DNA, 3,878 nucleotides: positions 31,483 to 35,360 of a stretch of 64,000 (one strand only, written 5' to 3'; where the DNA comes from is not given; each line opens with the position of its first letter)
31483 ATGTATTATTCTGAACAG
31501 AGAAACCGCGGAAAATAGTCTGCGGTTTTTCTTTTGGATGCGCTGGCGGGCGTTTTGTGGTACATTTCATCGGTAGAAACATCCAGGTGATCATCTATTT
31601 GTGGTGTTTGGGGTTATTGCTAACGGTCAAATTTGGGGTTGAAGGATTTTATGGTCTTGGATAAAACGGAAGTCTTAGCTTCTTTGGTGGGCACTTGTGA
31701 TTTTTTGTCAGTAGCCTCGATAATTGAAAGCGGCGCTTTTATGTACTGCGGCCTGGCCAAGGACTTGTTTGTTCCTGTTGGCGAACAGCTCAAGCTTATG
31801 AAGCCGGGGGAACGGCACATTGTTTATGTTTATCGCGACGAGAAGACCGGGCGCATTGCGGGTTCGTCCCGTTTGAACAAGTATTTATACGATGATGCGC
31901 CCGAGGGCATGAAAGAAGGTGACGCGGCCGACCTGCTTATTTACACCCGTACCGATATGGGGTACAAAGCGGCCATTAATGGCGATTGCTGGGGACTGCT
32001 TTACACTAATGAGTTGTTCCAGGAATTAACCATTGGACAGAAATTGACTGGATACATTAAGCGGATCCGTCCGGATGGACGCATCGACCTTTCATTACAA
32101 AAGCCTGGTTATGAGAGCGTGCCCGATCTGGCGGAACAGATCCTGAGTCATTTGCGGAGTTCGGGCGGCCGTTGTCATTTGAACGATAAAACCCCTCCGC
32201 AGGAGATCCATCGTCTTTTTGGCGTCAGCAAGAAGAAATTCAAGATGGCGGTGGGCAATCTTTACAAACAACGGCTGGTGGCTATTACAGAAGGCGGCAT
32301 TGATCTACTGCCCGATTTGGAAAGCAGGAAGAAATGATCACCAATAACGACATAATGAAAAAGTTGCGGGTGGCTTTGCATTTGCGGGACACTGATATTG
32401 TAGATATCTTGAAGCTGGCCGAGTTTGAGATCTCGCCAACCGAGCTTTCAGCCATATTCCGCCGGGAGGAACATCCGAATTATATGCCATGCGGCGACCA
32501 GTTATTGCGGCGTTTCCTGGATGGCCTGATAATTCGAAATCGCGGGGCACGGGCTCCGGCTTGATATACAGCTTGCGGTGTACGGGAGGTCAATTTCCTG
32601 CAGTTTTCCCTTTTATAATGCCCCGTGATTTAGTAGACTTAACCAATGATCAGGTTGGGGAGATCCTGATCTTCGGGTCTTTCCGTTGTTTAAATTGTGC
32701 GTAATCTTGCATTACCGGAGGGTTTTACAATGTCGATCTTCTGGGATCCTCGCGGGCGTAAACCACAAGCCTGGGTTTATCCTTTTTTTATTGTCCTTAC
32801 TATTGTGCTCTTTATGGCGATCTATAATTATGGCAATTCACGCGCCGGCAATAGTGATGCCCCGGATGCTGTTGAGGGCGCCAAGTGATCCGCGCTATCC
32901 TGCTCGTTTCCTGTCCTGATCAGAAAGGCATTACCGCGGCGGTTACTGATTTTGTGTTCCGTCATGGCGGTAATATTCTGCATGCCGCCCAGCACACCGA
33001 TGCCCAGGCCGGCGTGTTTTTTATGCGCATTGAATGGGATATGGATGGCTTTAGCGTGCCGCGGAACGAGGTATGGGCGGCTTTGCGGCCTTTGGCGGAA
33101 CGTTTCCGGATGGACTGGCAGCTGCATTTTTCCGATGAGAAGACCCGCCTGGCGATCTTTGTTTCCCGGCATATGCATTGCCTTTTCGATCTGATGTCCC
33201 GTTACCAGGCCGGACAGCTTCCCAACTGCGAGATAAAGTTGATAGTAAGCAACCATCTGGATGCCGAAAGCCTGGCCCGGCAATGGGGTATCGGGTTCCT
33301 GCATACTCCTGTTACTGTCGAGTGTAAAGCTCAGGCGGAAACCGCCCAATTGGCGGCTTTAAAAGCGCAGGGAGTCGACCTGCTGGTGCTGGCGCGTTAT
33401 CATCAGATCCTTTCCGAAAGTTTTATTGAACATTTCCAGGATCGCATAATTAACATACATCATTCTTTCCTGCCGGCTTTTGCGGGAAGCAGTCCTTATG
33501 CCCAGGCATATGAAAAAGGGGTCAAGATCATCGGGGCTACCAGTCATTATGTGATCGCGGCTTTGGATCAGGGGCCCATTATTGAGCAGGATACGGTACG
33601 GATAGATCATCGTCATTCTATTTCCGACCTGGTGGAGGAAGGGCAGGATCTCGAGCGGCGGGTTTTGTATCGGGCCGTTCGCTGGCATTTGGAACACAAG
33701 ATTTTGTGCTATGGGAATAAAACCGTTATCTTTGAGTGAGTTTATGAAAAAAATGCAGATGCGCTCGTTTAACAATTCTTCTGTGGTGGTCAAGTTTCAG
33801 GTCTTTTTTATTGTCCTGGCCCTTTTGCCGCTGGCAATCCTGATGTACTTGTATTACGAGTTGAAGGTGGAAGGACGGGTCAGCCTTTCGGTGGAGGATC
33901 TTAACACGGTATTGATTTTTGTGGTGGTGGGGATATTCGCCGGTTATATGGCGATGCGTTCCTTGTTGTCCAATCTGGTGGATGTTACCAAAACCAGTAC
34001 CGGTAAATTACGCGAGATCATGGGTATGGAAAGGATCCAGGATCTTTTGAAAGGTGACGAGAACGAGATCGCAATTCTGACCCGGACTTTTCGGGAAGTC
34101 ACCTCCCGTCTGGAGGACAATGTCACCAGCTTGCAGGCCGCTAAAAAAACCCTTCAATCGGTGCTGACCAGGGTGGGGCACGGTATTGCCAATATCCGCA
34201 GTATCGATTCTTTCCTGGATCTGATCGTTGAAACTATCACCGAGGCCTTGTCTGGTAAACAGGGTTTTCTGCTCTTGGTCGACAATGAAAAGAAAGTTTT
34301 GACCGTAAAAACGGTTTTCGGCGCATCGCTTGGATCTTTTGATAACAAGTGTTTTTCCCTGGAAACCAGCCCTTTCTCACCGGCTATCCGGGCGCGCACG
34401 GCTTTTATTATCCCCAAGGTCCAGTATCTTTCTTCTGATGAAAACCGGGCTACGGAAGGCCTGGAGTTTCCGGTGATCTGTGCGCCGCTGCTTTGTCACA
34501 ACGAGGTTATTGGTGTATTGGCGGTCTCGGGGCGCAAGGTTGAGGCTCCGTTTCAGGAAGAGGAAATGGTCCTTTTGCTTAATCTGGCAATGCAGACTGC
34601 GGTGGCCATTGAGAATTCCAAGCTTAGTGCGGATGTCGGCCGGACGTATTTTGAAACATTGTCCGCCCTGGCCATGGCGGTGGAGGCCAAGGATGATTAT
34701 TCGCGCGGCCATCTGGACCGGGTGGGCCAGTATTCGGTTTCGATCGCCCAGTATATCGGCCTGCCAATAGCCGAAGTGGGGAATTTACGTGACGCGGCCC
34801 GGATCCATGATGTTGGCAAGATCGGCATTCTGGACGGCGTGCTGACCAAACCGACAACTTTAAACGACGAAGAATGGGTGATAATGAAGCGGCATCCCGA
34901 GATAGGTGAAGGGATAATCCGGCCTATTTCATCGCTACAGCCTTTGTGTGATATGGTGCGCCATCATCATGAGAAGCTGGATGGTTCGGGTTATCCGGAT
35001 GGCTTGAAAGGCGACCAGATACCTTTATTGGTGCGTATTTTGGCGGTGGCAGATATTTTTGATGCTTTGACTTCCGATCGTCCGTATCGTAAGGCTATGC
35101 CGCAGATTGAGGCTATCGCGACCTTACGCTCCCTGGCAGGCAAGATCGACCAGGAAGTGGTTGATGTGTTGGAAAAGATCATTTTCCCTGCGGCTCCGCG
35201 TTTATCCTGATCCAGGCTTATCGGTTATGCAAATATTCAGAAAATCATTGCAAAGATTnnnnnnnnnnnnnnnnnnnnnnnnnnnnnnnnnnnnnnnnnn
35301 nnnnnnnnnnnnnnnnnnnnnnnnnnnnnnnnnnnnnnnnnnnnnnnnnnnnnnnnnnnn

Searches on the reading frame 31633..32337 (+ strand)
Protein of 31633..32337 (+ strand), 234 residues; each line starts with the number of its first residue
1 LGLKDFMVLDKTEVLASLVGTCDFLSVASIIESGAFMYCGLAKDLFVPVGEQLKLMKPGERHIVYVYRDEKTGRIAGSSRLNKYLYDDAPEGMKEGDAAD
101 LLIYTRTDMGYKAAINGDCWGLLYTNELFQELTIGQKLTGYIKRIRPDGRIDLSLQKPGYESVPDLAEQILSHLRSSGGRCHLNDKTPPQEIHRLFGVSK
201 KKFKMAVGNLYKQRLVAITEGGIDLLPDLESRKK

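Call 7: search_protein_families(library=pfam, proteins=[window:31633-32337:+])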
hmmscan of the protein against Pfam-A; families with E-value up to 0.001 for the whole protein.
window:31633-32337:+ (234 aa): 1 family
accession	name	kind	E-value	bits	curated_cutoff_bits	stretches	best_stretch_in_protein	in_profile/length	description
PF17783.7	CvfB_WH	-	1.5e-22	79.5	22.9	1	168-225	1-58/58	CvfB-like winged helix domain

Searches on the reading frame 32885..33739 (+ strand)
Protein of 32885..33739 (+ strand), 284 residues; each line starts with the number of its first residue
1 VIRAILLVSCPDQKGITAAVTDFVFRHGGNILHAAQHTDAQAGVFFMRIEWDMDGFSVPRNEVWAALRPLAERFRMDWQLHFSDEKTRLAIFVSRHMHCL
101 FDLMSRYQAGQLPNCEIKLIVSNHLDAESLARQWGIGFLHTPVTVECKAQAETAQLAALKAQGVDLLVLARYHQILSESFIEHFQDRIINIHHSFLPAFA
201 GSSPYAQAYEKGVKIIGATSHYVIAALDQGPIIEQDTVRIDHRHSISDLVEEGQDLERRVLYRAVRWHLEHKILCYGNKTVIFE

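Call 7: search_protein_families(library=pfam, proteins=[window:32885-33739:+])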
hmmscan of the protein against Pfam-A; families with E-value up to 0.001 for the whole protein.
window:32885-33739:+ (284 aa): 2 families
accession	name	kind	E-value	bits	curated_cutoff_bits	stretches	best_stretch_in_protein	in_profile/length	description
PF00551.24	Formyl_trans_N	-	1.6e-36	126.2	26.1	1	88-265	2-181/181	Formyl transferase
PF01842.31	ACT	-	6.9e-08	32.6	27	1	5-48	2-46/66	ACT domain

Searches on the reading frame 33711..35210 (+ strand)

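Call 7: search_protein_families(library=pfam, proteins=[window:33711-35210:+])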
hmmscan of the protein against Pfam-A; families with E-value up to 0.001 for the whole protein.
window:33711-35210:+ (499 aa): 5 families
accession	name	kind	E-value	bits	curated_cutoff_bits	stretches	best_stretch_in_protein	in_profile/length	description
PF13487.12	HD_5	-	1.4e-35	123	27.2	1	320-483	3-170/170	HD domain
PF01966.28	HD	-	8.3e-16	58.8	22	1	334-452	4-115/116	HD domain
PF13185.12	GAF_2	-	3e-12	47.3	28.6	1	163-301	2-136/136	GAF domain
PF01590.32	GAF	-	3.9e-08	34.3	22.4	1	165-300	2-133/133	GAF domain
PF13492.12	GAF_3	-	5e-07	30.6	27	1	165-302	2-129/129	GAF domain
